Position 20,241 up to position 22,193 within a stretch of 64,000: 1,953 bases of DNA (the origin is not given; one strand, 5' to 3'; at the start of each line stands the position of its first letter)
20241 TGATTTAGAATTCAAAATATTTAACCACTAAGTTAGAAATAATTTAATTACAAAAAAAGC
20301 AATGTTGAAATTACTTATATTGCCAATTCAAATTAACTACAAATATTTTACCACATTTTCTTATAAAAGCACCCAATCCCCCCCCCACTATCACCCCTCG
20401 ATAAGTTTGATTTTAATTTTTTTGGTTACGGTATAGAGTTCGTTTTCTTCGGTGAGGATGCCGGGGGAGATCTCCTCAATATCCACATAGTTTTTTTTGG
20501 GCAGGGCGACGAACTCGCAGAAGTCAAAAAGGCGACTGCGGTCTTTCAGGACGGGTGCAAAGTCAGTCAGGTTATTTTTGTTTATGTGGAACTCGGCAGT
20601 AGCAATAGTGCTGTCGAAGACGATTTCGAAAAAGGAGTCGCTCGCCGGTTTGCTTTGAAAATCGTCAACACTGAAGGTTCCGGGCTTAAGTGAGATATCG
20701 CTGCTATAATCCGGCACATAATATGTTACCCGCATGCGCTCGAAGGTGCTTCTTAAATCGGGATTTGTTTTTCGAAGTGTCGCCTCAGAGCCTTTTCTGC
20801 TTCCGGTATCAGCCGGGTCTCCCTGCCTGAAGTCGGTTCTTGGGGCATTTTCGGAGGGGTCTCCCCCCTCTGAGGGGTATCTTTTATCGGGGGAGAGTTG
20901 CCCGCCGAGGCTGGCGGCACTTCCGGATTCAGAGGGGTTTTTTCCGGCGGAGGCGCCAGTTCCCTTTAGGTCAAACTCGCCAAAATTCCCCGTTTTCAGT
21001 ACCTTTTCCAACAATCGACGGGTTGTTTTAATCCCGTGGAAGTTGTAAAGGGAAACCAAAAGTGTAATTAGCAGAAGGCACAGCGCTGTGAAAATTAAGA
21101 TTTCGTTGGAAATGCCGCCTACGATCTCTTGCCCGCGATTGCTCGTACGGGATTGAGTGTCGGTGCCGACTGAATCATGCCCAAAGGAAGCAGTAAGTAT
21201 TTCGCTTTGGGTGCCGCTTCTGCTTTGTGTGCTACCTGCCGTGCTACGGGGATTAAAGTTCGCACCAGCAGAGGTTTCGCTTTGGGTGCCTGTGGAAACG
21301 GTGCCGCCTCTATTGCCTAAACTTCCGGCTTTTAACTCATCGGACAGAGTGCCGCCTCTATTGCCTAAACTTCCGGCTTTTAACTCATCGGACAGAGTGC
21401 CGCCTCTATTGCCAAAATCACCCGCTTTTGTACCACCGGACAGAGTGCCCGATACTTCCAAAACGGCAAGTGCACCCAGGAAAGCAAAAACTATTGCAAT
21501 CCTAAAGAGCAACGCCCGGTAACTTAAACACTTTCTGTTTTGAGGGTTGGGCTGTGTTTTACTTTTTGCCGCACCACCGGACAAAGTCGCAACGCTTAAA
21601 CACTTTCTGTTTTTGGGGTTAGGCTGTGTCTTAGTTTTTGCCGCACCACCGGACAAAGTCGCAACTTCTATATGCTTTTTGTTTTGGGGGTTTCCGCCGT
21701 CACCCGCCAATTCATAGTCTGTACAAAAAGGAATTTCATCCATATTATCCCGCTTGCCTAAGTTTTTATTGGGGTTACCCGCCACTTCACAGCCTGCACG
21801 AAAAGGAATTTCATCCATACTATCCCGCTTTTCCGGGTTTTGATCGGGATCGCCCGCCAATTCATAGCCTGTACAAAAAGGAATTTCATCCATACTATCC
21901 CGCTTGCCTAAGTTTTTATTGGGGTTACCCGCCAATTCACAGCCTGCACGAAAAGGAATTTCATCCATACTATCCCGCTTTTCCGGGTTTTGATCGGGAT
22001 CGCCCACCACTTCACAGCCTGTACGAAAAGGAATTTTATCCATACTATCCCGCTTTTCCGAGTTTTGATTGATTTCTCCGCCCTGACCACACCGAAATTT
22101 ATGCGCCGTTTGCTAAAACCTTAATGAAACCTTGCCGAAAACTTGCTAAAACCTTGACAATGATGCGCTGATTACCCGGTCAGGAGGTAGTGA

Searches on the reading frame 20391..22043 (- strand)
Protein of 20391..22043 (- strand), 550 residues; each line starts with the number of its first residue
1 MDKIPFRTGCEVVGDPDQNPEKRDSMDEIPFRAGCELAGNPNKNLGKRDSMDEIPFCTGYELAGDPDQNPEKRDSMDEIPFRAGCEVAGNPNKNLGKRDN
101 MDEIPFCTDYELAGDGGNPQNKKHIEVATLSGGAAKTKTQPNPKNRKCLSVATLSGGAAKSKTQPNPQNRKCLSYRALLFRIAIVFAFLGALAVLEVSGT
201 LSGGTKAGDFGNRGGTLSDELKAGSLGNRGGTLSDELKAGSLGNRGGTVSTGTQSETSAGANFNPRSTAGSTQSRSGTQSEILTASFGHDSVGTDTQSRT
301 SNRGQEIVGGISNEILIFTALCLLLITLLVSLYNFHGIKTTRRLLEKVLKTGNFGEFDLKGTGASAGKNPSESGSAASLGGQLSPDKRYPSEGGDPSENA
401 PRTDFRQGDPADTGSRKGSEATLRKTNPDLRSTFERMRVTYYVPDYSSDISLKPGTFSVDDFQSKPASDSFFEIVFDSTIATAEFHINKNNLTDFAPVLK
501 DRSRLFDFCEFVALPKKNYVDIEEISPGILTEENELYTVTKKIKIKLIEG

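Call 3: search_protein_families(library=pfam, proteins=[window:20391-22043:-], max_evalue=0.1)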
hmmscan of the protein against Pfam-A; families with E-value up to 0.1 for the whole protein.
window:20391-22043:- (550 aa): 1 family
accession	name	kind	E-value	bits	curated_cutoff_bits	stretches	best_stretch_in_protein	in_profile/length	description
PF06387.16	Calcyon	-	0.014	15.8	25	0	83-136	4-57/180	D1 dopamine receptor-interacting protein (calcyon)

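Call 4: search_protein_families(library=padloc, proteins=[window:20391-22043:-], max_evalue=0.1)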
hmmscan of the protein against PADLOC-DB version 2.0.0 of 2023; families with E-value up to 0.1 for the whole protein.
window:20391-22043:- (550 aa): 0 families

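Call 5: search_protein_families(library=ncbifam, proteins=[window:20391-22043:-], max_evalue=0.1)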
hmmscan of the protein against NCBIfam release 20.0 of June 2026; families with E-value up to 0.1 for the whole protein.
window:20391-22043:- (550 aa): 0 families
